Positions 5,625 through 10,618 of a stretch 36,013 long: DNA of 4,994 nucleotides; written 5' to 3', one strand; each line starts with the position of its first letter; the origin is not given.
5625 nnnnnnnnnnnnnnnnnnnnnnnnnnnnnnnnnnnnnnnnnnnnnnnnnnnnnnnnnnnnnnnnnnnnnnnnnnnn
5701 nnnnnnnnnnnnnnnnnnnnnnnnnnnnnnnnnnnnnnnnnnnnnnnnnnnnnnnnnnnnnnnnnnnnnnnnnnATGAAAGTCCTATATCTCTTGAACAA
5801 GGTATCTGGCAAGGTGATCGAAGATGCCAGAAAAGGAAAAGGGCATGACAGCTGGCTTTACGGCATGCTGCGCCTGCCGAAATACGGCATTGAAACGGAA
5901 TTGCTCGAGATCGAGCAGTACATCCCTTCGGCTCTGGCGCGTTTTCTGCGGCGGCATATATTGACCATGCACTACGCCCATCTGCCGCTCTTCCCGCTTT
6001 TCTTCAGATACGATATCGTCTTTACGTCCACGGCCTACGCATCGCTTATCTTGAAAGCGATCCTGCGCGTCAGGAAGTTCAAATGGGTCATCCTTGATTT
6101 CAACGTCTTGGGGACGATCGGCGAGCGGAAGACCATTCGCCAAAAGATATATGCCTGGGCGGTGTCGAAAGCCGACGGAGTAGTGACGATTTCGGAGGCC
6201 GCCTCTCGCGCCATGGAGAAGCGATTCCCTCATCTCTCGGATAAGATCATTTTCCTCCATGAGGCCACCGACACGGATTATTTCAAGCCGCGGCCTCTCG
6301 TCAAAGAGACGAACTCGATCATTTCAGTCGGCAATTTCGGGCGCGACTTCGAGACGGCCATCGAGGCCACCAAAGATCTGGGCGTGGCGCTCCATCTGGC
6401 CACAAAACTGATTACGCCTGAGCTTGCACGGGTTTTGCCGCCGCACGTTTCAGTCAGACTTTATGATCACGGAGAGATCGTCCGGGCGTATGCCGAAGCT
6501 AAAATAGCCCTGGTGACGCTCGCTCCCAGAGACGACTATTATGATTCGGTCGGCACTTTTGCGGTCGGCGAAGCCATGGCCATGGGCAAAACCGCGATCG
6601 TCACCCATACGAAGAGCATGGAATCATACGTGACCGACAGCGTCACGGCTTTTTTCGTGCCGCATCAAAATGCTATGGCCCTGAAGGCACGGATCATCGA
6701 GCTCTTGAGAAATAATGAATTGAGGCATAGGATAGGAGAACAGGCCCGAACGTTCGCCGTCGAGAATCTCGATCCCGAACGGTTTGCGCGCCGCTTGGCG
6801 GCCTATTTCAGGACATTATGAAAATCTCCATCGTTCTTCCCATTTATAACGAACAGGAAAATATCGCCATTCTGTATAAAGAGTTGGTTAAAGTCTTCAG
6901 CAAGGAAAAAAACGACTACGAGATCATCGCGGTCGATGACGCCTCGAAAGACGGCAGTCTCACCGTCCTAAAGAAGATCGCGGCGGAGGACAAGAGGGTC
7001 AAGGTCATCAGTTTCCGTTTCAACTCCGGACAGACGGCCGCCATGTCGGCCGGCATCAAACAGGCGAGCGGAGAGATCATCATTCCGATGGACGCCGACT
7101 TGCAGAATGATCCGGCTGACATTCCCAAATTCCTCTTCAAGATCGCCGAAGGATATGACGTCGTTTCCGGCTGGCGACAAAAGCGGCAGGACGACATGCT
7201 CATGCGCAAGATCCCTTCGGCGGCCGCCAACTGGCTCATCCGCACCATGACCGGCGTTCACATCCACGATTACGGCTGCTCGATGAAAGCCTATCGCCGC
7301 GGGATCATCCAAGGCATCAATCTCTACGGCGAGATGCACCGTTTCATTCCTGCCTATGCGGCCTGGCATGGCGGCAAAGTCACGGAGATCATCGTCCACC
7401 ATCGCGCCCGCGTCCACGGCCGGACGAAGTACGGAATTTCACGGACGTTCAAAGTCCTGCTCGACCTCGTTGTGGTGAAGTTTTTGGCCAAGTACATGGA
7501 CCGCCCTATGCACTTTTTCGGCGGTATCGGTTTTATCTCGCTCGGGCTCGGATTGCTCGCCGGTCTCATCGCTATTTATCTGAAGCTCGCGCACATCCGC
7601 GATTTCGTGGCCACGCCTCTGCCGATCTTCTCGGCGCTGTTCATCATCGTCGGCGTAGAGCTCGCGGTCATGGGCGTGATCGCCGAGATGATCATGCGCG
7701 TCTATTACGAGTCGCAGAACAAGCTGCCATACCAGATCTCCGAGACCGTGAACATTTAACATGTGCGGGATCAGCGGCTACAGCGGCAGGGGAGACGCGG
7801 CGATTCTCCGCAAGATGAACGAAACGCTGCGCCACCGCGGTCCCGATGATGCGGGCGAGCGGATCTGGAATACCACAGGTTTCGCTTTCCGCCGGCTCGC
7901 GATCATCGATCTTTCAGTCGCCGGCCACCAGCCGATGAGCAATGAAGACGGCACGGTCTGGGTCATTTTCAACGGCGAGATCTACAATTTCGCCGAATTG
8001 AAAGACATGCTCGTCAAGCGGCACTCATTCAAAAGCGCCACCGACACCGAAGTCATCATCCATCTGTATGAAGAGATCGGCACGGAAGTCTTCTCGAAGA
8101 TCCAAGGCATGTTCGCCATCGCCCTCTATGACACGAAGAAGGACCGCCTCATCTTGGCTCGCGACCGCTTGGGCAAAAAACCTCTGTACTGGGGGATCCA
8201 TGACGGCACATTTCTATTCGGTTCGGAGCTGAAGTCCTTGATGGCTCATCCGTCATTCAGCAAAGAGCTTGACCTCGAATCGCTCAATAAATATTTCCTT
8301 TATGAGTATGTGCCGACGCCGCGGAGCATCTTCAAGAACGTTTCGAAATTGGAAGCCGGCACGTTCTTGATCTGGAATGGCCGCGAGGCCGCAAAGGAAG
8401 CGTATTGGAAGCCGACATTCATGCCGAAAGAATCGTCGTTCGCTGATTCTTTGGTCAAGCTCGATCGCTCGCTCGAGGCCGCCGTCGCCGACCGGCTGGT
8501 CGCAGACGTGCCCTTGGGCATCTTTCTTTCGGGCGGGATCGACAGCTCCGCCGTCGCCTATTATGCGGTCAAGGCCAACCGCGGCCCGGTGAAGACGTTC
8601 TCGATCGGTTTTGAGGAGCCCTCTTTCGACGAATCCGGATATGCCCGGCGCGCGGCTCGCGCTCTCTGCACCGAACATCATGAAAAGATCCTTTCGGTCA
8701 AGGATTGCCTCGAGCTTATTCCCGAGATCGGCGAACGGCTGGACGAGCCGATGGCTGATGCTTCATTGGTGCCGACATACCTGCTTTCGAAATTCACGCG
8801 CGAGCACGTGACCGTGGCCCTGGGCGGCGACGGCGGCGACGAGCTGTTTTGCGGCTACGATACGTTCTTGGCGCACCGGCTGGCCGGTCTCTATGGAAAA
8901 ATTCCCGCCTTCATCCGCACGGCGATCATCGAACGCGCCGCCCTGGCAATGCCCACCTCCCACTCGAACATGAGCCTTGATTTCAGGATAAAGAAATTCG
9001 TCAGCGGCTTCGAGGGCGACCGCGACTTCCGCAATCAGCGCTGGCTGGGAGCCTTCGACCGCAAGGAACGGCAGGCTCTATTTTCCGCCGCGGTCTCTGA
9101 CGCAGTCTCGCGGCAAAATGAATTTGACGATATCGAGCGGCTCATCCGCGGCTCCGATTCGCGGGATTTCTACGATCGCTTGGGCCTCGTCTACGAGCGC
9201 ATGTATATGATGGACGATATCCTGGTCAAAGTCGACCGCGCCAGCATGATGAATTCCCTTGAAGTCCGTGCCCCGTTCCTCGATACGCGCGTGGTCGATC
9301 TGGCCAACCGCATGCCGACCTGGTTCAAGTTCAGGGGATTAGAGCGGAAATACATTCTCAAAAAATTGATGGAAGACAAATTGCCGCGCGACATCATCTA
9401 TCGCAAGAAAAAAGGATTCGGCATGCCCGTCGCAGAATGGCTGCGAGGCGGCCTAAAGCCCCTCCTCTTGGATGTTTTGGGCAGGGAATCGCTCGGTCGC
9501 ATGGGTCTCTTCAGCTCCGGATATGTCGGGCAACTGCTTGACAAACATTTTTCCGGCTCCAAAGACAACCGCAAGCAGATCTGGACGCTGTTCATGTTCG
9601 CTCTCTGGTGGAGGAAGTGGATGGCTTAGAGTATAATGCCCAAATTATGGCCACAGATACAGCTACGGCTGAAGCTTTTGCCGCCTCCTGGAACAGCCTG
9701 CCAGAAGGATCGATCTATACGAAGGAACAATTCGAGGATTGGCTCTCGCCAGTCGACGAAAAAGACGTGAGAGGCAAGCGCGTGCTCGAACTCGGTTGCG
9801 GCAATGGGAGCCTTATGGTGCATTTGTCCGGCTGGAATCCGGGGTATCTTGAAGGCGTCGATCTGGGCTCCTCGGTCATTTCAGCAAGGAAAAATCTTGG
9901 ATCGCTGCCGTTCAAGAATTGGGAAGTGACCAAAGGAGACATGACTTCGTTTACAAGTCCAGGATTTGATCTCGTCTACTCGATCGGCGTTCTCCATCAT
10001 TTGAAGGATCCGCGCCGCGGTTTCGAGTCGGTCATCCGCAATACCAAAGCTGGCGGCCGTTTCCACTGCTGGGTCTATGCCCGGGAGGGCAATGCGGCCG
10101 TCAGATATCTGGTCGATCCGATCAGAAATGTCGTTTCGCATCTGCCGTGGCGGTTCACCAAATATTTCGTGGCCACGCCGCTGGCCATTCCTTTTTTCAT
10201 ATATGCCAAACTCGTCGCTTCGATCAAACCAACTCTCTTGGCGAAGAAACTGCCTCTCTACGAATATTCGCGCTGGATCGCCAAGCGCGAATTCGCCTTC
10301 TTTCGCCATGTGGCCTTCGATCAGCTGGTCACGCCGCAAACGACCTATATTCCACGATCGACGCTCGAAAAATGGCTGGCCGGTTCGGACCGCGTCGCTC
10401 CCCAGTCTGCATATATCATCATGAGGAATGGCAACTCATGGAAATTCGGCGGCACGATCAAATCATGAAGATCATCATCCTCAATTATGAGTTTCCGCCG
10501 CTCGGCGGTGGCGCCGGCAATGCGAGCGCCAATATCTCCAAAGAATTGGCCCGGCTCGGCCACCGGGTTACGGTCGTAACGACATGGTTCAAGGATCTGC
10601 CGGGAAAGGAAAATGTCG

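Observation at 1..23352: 23-kb envelope-glycan locus: an 18-gene coupled operon plus Wzx and Wzy_C-TPR, lacking initiation, sugar-activation and chain-length genes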

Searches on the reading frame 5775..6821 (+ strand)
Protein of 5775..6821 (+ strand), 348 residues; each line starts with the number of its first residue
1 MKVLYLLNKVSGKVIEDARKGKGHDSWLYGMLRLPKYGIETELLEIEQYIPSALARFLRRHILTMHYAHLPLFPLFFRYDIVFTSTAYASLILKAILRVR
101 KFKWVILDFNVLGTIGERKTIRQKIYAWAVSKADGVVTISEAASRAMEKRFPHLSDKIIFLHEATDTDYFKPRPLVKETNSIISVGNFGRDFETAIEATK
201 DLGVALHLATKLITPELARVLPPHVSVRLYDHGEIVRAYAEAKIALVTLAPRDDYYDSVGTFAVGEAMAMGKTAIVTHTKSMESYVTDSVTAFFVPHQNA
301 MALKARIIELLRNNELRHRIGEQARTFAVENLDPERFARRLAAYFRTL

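Call 3: search_protein_families(library=pfam, proteins=[window:5775-6821:+], max_evalue=0.01)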
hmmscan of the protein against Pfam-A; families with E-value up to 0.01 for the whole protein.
window:5775-6821:+ (348 aa): 4 families
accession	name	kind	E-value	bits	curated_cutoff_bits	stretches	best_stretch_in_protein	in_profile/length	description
PF00534.26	Glycos_transf_1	-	5.1e-13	49.4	26.4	1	221-326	71-171/172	Glycosyl transferases group 1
PF13692.12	Glyco_trans_1_4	-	4.7e-08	33.8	27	1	226-313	60-142/142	Glycosyl transferases group 1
PF13439.12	Glyco_transf_4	-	7.3e-05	23.3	28.5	1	50-168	42-169/170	Glycosyltransferase Family 4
PF13524.12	Glyco_trans_1_2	-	0.00011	22.7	25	1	231-341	36-142/144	Glycosyl transferase-like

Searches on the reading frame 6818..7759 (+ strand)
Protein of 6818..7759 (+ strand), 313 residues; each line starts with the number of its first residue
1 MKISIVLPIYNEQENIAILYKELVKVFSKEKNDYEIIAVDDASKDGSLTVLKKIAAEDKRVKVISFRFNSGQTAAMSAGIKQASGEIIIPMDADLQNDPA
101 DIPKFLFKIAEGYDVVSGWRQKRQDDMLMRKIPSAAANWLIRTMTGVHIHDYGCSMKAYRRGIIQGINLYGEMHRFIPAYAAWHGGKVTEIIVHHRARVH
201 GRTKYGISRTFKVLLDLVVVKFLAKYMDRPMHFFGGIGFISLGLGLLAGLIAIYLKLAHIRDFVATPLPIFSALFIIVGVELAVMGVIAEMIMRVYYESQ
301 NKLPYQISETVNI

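Call 3: search_protein_families(library=pfam, proteins=[window:6818-7759:+], max_evalue=0.01)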
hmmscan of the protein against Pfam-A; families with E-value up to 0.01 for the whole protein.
window:6818-7759:+ (313 aa): 2 families
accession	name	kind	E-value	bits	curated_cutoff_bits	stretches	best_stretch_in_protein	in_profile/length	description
PF00535.33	Glycos_transf_2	-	3.5e-33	115.4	23.3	1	4-164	1-164/168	Glycosyl transferase family 2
PF10111.15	Glyco_tranf_2_2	-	0.00025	21.1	27.3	1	4-96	1-93/276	Glycosyltransferase like family 2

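Call 16: search_protein_families(library=ncbifam, proteins=[window:6818-7759:+], max_evalue=0.001)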
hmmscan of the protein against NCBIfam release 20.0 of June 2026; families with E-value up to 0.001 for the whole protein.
window:6818-7759:+ (313 aa): 23 families
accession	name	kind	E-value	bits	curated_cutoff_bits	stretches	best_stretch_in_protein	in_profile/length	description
NF007986.1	PRK10714.1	equivalog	3.4e-60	203.7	529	1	2-311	7-312/316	undecaprenyl-phosphate 4-deoxy-4-formamido-L-arabinose transferase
NF047588.1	GlcsyltransPgfSStrep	equivalog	7.1e-50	170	500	1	1-310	1-305/308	glycosyltransferase PgfS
TIGR04182.1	glyco_TIGR04182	equivalog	1.9e-22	80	325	1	3-301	2-291/293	S-layer glycoprotein N-glycosyltransferase AglJ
TIGR03937.1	PgaC_IcaA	equivalog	7.1e-17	61.5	422.3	1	2-98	46-139/407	poly-beta-1,6-N-acetyl-D-glucosamine synthase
NF041391.1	DPhHxTase_Halo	equivalog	3.4e-14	52.4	375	1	9-168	3-154/213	dolichyl-phosphate hexose transferase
NF047683.1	TeichurnBiosyTuaG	equivalog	1.1e-12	48.1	400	1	2-104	7-106/252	teichuronic acid biosynthesis protein TuaG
NF041875.1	EPS_EpsD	equivalog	1.3e-12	47.8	370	1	3-104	1-99/325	exopolysaccharide biosynthesis glycosyltransferase EpsD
NF007482.0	PRK10073.1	equivalog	8.3e-12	44.7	423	1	2-110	7-110/334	glycosyltransferase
NF050050.1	ProtGlycPglI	equivalog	1.9e-11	43.9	500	1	2-128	3-127/306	GalNAc(5)-diNAcBac-PP-undecaprenol beta-1,3-glucosyltransferase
TIGR04283.1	glyco_like_mftF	equivalog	2.7e-11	43.5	182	1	3-144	1-132/221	TIGR04283 family arsenosugar biosynthesis glycosyltransferase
TIGR03965.1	mycofact_glyco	equivalog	1.1e-09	37.7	280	1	2-99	75-169/467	mycofactocin biosynthesis glycosyltransferase MftF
NF058614.1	PPMAGASynPpgS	equivalog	6.9e-09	35.4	370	1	4-169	3-167/226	polyprenyl-phospho-N-acetylgalactosaminyl synthase PpgS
NF010496.0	PRK13915.1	equivalog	8e-09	35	262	1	2-99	32-131/307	glucosyl-3-phosphoglycerate synthase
NF053739.1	GlytfEpsEBac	equivalog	1.9e-08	33.6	450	1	2-94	2-92/265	glycosyltransferase EpsE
NF045692.1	OglycostaseCruG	equivalog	2e-08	33.6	600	1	2-117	42-161/386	2'-O-glycosyltransferase CruG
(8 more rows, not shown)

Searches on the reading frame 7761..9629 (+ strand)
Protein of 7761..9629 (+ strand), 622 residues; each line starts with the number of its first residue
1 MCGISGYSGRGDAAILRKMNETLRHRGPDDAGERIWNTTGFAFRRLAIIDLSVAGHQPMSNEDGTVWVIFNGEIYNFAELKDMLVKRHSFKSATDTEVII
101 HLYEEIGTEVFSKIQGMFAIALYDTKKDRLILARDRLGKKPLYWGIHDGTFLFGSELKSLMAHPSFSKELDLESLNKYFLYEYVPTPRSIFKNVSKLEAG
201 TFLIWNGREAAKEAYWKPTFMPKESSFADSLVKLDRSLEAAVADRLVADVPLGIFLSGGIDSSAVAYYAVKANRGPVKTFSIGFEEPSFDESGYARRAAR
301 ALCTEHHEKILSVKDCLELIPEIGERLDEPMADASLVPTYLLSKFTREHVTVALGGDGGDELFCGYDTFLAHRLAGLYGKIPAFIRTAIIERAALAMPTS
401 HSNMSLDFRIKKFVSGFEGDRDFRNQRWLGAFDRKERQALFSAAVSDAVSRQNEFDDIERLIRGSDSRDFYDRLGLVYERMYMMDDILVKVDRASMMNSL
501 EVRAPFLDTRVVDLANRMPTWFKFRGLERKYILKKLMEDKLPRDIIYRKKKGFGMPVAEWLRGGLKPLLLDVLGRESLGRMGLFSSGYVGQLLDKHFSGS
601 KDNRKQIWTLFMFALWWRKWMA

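Call 3: search_protein_families(library=pfam, proteins=[window:7761-9629:+], max_evalue=0.01)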
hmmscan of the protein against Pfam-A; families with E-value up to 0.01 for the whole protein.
window:7761-9629:+ (622 aa): 5 families
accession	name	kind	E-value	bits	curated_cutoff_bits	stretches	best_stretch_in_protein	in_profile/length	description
PF00733.27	Asn_synthase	-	1.1e-96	325.1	21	1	234-617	2-353/354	Asparagine synthase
PF13537.11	GATase_7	-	1.4e-43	148.3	25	1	44-161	2-122/123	Glutamine amidotransferase domain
PF13522.11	GATase_6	-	1.3e-40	138.9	27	1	32-156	5-130/130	Glutamine amidotransferase domain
PF12481.13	DUF3700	-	1.6e-08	34.7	27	1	65-155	76-171/228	Aluminium induced protein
PF02540.23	NAD_synthase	-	0.0013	18.4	21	1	234-368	5-139/242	NAD synthase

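Call 16: search_protein_families(library=ncbifam, proteins=[window:7761-9629:+], max_evalue=0.001)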
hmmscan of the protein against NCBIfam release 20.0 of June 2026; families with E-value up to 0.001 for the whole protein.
window:7761-9629:+ (622 aa): 9 families
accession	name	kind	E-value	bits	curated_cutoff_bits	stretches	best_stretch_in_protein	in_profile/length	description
TIGR03108.1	eps_aminotran_1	hypoth_equivalog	6.4e-169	563.6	816.9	1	1-616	1-624/628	XrtA/PEP-CTERM system amidotransferase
TIGR01536.1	asn_synth_AEB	equivalog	1.1e-145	486.6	267.1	1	2-553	1-517/517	asparagine synthase (glutamine-hydrolyzing)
TIGR03104.1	trio_amidotrans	equivalog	1.1e-109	367.3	570.1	2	1-368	1-382/589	N-acetylglutaminylglutamine amidotransferase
NF006949.0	PRK09431.1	equivalog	8.3e-94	315.1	499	3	1-163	1-168/554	asparagine synthase B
NF033535.1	lass_lactam_cya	exception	6.8e-51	173.6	525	2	12-364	16-377/668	lasso peptide isopeptide bond-forming cyclase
NF033561.1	macrolact_Ik_Al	subfamily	1.7e-24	86.4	300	2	94-372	59-340/561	albusnodin/ikarugamycin family macrolactam cyclase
NF001484.0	PRK00331.1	subfamily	1.3e-16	60.1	381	1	58-170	87-208/601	isomerizing glutamine--fructose-6-phosphate transaminase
TIGR01135.1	glmS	equivalog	1.3e-13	50.3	418.05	1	58-166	86-203/607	glutamine--fructose-6-phosphate transaminase (isomerizing)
TIGR01134.1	purF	equivalog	2.5e-09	37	350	1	56-161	84-200/432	amidophosphoribosyltransferase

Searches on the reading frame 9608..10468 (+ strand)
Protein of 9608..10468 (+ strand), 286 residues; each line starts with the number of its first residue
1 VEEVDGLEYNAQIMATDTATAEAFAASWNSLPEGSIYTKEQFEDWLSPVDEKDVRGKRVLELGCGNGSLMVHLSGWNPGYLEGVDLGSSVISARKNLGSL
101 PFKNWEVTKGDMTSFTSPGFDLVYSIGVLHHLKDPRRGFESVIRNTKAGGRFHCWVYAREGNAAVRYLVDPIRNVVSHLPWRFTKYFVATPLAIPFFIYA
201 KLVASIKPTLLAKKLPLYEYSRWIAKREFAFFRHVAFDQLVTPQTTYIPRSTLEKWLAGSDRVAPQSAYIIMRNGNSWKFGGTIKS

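Call 3: search_protein_families(library=pfam, proteins=[window:9608-10468:+], max_evalue=0.01)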
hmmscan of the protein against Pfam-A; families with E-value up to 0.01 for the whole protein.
window:9608-10468:+ (286 aa): 9 families
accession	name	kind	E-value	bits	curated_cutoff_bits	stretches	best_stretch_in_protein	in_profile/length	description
PF08242.18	Methyltransf_12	-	2.3e-13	51.1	30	1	60-152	1-98/98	Methyltransferase domain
PF13847.12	Methyltransf_31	-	2.9e-12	46.9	27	1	55-152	3-107/145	Methyltransferase domain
PF08241.18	Methyltransf_11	-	7.1e-12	46.3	21.2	1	60-153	1-94/95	Methyltransferase domain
PF13489.12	Methyltransf_23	-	8.7e-12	45.5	27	1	41-159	8-121/164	Methyltransferase domain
PF13649.12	Methyltransf_25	-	2e-11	44.8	27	1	59-150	1-97/97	Methyltransferase domain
PF08003.17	Methyltransf_9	-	8.3e-05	22.1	23.8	1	53-150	113-213/315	Protein of unknown function (DUF1698)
PF05175.20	MTS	-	0.0018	18.4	23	1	55-123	31-102/170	Methyltransferase small domain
PF07021.18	MetW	-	0.0022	18.1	21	1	55-144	13-100/193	Methionine biosynthesis protein MetW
PF01209.24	Ubie_methyltran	-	0.0068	16.2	20.1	0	53-159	45-156/233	ubiE/COQ5 methyltransferase family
